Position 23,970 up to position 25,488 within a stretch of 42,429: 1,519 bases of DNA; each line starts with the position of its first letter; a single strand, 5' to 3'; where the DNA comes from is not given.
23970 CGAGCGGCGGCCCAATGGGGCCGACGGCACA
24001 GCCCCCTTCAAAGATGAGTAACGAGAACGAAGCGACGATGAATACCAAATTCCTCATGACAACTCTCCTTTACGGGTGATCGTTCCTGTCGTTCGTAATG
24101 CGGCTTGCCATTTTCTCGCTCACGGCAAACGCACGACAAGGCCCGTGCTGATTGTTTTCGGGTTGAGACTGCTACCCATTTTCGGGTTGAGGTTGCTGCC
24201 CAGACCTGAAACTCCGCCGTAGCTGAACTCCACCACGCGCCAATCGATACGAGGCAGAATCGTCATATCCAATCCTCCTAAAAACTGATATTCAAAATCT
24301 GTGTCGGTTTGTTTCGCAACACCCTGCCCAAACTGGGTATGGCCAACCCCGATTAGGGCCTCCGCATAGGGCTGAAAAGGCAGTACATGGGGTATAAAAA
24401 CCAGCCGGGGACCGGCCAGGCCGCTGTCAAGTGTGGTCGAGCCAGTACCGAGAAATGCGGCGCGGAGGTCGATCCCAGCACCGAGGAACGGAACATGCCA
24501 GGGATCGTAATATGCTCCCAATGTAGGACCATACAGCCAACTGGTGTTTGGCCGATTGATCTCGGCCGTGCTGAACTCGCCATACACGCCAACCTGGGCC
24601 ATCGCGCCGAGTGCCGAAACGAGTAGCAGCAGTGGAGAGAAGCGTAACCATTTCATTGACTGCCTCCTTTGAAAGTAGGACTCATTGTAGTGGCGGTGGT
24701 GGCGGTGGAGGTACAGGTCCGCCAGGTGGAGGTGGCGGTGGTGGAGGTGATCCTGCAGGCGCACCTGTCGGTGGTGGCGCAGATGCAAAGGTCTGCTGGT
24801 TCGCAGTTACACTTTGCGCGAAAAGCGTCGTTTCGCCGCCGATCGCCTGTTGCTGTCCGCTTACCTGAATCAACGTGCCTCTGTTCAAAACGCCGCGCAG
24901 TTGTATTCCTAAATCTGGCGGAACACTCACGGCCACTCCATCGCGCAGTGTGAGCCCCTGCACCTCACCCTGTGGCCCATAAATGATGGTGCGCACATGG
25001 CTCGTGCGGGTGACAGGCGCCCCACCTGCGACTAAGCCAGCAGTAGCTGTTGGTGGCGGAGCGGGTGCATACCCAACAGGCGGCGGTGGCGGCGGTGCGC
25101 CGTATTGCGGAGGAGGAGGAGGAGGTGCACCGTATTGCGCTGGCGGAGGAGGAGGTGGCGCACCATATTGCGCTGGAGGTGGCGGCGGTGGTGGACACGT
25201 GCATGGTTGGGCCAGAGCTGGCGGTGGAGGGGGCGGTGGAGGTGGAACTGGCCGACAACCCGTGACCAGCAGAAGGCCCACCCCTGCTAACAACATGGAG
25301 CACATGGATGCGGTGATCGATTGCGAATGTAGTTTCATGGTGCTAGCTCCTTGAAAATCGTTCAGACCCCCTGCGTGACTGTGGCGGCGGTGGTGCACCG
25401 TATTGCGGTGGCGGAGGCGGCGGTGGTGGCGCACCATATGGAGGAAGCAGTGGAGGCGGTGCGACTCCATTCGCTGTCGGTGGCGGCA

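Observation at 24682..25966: Two adjacent paralogous lipoproteins built from long poly-proline rods and a shared small beta-domain, with near-identical tandem DNA repeats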

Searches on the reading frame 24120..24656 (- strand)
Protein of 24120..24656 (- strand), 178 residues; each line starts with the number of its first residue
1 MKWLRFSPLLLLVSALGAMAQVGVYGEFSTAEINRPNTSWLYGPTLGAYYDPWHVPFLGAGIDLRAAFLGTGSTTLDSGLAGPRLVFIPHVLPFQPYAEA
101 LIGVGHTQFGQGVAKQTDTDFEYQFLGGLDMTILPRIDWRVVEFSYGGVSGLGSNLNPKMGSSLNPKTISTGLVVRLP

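Call 5: search_protein_families(library=pfam, proteins=[window:24120-24656:-], max_evalue=1)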
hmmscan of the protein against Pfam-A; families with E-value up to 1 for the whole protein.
window:24120-24656:- (178 aa): 0 families

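Call 6: search_protein_families(library=ncbifam, proteins=[window:24120-24656:-], max_evalue=1)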
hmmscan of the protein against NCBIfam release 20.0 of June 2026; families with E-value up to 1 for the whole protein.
window:24120-24656:- (178 aa): 0 families

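Call 99: search_solved_structures(query=window:24120-24656:-, max_evalue=5)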
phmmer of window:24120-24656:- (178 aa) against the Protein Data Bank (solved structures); distinct sequences matched with E-value up to 5: 0.

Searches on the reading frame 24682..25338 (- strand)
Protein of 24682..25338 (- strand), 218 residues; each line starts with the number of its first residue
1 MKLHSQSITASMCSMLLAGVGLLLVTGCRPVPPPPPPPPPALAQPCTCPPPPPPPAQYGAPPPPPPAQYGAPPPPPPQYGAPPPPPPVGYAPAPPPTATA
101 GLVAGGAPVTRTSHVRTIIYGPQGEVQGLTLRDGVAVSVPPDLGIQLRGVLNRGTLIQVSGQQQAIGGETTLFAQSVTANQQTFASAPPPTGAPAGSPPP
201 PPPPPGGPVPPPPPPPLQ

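Call 5: search_protein_families(library=pfam, proteins=[window:24682-25338:-], max_evalue=1)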
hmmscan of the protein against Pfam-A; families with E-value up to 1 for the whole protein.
window:24682-25338:- (218 aa): 0 families

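Call 6: search_protein_families(library=ncbifam, proteins=[window:24682-25338:-], max_evalue=1)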
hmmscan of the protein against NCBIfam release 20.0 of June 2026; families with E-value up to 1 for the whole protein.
window:24682-25338:- (218 aa): 0 families

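Call 10: find_encoding_contigs(protein=window:24682-25338:-, flank=10000)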
Protein window:24682-25338:- (218 aa): 2 contigs read that carry it; 2 places shown.
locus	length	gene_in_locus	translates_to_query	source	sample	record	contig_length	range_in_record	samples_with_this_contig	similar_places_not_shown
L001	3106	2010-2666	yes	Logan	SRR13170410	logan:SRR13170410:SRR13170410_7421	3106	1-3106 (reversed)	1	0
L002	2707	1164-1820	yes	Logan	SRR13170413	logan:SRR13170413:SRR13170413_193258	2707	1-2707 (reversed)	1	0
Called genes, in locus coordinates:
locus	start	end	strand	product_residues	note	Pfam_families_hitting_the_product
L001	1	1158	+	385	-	?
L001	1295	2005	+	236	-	-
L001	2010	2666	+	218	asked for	-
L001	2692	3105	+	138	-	?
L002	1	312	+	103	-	?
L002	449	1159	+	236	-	-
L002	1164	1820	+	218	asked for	-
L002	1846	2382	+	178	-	-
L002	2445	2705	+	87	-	?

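Call 75: search_protein_families(library=pfam, alignment_id=A7, max_evalue=0.01)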
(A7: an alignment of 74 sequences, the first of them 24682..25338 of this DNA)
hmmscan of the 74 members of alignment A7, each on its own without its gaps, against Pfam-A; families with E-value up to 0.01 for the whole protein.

A. member 1, window:24682-25338:- (218 aa): 0 families

B. families by the number of members that match (of 74 scanned): 27 families (the first 25 are shown)
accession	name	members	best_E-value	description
PF01336.31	tRNA_anti-codon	23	3e-08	OB-fold nucleic acid binding domain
PF08140.16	Cuticle_1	10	4e-06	Crustacean cuticle protein repeat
PF19135.5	DUF5818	5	2.5e-07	Protein of unknown function (DUF5818)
PF18914.6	DUF5666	5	5.8e-05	Domain of unknown function (DUF5666)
PF00436.31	SSB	4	7.9e-05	Single-strand binding protein family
PF25158.1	ABCA11_C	3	0.00015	ABC transporter A family member 11-like, C-terminal domain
PF05569.17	Peptidase_M56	1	1.2e-08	BlaR1 peptidase M56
PF03799.20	FtsQ_DivIB_C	1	6.1e-06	Cell division protein FtsQ/DivIB, C-terminal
PF01632.24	Ribosomal_L35p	1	0.00091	Ribosomal protein L35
PF03144.31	GTP_EFTU_D2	1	0.00097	Elongation factor Tu domain 2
PF14801.12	TrmI-like_N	1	0.0012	TrmI-like N-terminal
PF00699.25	Urease_beta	1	0.0016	Urease beta subunit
PF09285.17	Elong-fact-P_C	1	0.0017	Elongation factor P, C-terminal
PF08964.15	Crystall_3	1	0.0019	Beta/Gamma crystallin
PF25549.1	DUF7927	1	0.0022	Domain of unknown function (DUF7927)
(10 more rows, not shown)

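Call 77: list_cluster_members(proteins=[window:24682-25338:-, window:25343-26053:-, window:25343-25966:-])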
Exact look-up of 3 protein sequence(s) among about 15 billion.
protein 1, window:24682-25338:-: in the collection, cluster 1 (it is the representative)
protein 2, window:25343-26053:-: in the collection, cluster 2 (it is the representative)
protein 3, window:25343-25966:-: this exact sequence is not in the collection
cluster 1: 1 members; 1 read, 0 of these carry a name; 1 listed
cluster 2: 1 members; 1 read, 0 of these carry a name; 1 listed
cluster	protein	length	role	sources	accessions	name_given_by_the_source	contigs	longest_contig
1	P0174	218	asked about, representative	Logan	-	-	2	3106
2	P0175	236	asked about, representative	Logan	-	-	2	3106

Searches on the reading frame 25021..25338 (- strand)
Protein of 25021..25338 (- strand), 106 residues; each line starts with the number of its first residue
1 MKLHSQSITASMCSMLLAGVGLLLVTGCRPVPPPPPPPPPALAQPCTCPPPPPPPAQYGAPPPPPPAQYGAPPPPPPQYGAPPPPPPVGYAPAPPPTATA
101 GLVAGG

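Call 89: find_homologous_proteins(query=A8, max_evalue=0.001)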
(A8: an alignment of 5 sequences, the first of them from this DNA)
Query A8 (5 sequences) (106 aa, profile of the alignment): 1 proteins with E <= 0.001 among 8000 candidates.
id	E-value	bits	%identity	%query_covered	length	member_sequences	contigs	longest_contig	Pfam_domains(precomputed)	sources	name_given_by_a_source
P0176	5.9e-17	80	95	40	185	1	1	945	-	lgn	-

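Call 93: find_encoding_contigs(protein=P0176, flank=3000, max_places=2)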
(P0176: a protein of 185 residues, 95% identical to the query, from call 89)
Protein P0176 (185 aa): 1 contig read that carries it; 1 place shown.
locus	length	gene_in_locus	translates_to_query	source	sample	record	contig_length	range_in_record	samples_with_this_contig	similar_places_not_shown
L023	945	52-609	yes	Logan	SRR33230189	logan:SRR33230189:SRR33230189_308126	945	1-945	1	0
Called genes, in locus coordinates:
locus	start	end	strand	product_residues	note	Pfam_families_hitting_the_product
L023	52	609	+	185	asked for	-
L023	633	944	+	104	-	?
